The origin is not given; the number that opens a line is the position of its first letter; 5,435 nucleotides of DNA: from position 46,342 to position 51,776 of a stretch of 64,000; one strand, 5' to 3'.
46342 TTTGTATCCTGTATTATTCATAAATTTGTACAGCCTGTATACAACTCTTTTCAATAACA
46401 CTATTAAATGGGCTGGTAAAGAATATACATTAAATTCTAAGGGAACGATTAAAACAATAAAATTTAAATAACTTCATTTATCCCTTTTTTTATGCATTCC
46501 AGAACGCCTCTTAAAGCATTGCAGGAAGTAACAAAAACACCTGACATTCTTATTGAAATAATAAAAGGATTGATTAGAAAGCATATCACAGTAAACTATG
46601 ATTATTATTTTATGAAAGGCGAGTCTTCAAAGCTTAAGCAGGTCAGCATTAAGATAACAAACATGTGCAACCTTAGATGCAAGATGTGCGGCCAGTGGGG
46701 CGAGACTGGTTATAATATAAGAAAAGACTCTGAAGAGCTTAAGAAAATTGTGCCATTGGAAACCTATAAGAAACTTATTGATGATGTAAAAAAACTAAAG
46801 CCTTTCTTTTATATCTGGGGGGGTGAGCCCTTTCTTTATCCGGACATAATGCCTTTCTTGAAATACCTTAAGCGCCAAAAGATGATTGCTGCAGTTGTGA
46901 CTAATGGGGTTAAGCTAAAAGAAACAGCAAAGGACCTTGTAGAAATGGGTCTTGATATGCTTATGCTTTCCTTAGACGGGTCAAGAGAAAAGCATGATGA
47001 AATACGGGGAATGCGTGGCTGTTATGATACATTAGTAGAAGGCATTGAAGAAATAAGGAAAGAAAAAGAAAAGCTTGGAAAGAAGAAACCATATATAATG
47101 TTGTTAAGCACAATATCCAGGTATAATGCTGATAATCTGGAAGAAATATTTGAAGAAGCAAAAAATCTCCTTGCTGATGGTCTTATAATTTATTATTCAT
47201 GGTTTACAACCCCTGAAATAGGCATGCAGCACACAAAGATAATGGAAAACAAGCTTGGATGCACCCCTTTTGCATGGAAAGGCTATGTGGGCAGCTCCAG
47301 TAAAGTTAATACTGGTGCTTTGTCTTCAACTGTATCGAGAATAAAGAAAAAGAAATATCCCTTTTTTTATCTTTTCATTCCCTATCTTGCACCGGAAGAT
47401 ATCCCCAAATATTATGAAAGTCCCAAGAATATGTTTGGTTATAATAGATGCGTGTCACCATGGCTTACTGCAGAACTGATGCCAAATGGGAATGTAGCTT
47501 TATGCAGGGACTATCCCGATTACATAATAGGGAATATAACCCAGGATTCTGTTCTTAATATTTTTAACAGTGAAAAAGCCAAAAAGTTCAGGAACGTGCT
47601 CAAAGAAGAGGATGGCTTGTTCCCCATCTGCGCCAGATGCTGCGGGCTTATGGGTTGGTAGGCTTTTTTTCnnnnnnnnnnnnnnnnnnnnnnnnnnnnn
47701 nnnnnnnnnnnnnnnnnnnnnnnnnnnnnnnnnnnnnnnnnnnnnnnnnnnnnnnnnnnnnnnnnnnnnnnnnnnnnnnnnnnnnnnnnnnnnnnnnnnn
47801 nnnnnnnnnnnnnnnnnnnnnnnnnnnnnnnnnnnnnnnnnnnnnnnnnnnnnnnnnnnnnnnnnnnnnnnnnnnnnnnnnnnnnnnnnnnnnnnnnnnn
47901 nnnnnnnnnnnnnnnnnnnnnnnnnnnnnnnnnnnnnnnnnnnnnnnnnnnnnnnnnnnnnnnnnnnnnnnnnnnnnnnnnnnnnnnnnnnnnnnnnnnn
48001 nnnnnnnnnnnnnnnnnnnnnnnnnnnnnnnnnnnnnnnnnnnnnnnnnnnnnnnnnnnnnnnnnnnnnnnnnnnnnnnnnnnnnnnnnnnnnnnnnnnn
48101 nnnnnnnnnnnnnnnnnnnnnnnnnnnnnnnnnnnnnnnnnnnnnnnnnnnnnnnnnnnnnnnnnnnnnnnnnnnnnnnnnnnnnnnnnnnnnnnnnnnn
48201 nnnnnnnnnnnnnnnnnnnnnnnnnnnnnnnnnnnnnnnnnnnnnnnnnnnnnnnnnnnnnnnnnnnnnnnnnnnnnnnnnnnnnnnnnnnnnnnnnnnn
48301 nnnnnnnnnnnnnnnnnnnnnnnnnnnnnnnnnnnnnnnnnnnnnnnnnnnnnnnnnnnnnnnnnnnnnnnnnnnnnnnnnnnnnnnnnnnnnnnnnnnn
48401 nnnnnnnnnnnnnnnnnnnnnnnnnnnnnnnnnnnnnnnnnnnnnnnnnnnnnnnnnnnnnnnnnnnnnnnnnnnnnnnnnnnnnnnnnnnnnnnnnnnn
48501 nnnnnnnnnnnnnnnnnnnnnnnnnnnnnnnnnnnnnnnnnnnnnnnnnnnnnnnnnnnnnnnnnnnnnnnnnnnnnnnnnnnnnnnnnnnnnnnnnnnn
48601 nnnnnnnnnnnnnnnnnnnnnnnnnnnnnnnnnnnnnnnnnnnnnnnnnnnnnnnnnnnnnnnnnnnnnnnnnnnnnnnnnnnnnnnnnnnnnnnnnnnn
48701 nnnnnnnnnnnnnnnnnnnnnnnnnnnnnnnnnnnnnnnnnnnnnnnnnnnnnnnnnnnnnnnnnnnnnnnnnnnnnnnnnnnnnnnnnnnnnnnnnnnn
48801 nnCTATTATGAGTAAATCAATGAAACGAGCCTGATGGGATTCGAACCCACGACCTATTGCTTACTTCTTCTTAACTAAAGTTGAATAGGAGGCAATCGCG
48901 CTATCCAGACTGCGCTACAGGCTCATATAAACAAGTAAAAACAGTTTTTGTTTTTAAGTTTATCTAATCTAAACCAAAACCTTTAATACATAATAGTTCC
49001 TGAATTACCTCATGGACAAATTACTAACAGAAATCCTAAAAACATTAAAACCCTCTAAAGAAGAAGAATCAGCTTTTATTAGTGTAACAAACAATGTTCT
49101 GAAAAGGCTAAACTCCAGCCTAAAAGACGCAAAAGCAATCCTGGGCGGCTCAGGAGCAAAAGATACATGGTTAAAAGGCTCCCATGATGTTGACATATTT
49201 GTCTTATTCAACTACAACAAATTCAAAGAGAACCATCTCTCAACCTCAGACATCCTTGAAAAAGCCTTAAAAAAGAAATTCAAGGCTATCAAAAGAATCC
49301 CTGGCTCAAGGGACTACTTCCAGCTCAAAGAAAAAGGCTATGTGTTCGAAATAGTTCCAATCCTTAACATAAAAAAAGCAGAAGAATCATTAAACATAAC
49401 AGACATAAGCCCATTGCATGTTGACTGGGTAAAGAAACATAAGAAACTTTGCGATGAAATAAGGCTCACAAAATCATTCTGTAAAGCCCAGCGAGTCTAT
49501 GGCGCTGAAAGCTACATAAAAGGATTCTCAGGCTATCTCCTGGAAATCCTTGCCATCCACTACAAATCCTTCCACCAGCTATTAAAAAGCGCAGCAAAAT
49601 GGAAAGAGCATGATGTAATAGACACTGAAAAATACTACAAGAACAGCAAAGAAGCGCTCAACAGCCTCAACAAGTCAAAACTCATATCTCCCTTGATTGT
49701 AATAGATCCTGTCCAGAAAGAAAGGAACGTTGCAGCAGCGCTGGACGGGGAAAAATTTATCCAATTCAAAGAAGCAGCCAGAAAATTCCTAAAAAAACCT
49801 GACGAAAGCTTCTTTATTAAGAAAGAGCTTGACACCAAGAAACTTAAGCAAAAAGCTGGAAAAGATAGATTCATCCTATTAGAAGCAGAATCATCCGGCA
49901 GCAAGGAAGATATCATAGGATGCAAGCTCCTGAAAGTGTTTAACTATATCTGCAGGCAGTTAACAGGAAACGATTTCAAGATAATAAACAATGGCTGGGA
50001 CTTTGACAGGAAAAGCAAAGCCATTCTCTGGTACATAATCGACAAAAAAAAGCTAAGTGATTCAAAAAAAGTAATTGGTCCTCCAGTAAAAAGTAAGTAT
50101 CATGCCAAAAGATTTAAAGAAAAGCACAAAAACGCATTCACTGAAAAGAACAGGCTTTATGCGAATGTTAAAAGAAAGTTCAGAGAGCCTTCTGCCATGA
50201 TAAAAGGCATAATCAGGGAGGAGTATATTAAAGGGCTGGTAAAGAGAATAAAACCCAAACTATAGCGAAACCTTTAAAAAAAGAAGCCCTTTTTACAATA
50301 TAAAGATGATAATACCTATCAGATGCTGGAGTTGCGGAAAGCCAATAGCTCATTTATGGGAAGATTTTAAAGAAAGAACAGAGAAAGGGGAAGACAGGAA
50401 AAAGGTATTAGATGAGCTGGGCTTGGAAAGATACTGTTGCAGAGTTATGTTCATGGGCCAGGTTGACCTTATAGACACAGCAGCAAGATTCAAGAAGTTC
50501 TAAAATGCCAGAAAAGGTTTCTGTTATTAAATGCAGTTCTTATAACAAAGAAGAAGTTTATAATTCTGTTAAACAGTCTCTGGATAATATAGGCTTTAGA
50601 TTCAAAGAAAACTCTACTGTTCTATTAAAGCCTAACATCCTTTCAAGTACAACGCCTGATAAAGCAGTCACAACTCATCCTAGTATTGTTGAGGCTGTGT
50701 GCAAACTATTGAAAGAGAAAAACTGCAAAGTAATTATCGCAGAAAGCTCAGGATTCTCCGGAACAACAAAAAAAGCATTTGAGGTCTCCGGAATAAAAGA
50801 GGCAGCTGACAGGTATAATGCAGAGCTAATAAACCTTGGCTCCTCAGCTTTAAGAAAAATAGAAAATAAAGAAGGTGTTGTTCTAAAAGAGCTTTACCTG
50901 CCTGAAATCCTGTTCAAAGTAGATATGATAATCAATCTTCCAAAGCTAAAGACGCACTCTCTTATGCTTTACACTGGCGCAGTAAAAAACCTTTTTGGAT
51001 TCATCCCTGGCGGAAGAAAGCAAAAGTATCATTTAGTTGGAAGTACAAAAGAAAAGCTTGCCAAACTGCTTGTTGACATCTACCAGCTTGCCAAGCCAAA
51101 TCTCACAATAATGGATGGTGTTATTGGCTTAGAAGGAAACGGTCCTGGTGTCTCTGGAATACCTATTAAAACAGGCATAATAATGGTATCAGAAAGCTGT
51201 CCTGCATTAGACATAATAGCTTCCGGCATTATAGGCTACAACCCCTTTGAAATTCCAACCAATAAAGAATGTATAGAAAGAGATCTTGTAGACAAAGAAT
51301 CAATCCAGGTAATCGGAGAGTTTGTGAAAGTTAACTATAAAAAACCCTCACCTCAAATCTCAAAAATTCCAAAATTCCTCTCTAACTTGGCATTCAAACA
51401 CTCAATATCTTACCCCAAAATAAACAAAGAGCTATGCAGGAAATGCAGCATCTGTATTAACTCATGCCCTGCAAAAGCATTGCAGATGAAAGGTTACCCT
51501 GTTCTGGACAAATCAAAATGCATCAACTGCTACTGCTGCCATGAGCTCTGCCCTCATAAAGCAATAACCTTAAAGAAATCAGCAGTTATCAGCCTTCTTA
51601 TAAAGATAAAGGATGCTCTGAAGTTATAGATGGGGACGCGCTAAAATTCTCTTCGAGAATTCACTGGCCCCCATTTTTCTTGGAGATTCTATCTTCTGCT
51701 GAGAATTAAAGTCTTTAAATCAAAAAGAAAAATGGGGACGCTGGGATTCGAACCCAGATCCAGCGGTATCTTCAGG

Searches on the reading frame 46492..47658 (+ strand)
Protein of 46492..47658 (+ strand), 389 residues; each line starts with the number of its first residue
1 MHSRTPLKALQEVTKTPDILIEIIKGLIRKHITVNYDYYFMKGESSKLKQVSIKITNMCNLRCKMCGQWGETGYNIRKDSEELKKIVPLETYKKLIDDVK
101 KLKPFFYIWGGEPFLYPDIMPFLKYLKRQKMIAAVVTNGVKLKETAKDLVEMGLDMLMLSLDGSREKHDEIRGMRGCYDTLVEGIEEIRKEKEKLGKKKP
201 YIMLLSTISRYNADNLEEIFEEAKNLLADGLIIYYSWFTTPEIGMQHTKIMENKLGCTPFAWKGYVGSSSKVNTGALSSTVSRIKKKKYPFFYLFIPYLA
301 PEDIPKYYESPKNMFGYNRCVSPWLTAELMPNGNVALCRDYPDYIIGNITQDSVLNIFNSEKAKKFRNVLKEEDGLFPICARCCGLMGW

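Call 39: search_protein_families(library=pfam, proteins=[window:46492-47658:+], max_evalue=0.0001)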
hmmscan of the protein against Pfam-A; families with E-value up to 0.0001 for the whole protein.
window:46492-47658:+ (389 aa): 2 families
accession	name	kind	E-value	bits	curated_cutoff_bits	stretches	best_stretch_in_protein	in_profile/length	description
PF04055.27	Radical_SAM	-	1.4e-21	77.8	29.5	1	53-191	1-139/166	Radical SAM superfamily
PF13186.11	SPASM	-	1.2e-12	48.4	21.5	1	320-383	1-66/67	Iron-sulfur cluster-binding domain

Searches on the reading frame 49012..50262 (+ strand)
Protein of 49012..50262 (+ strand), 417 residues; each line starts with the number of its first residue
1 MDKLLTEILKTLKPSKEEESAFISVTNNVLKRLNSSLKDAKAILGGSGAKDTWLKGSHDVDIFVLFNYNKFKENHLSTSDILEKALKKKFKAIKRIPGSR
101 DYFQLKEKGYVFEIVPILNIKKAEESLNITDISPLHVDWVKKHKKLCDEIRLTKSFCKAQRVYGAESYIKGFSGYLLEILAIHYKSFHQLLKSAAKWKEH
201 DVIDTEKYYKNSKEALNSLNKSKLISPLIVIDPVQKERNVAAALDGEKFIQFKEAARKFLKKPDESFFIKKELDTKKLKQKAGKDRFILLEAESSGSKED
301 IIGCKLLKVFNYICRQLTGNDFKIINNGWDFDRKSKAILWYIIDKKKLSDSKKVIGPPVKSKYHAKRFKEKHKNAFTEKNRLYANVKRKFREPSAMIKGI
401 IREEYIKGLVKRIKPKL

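Call 39: search_protein_families(library=pfam, proteins=[window:49012-50262:+], max_evalue=0.0001)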
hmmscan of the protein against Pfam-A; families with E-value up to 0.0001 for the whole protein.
window:49012-50262:+ (417 aa): 4 families
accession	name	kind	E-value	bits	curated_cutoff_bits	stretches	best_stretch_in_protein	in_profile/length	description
PF09249.16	tRNA_NucTransf2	-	8.1e-38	129.6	27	1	148-268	1-112/113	tRNA nucleotidyltransferase, second domain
PF21133.2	CAA_C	-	1.3e-13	51.2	22.2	1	299-402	17-121/144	CCA-adding enzyme, C-terminal domain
PF01909.29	NTP_transf_2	-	8.4e-09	36.2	21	1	29-140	4-72/93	Nucleotidyltransferase domain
PF18144.7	SMODS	-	4.6e-06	27.4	26.5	1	4-132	6-143/164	Second Messenger Oligonucleotide or Dinucleotide Synthetase domain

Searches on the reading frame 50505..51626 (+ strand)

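Call 39: search_protein_families(library=pfam, proteins=[window:50505-51626:+], max_evalue=0.0001)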
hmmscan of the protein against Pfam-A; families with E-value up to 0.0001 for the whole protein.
window:50505-51626:+ (374 aa): 7 families
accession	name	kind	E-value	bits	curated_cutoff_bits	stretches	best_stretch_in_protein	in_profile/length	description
PF04015.17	DUF362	-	2.8e-55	187.9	24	1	39-239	1-198/200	Domain of unknown function (DUF362)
PF00037.32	Fer4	-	3.4e-10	39.7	21.1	1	332-355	1-24/24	4Fe-4S binding domain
PF12837.12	Fer4_6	-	5.4e-07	29.7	25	0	304-326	2-24/24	4Fe-4S binding domain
PF12838.12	Fer4_7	-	1.3e-06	29.2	27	1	311-353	2-52/52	4Fe-4S dicluster domain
PF13237.11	Fer4_10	-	2.8e-05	24.4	25.5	1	304-350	2-53/53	4Fe-4S dicluster domain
PF13484.11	Fer4_16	-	4.2e-05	24.7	30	0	311-340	2-30/66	4Fe-4S double cluster binding domain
PF12797.12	Fer4_2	-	9e-05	22.6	24.5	0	331-350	2-21/22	4Fe-4S binding domain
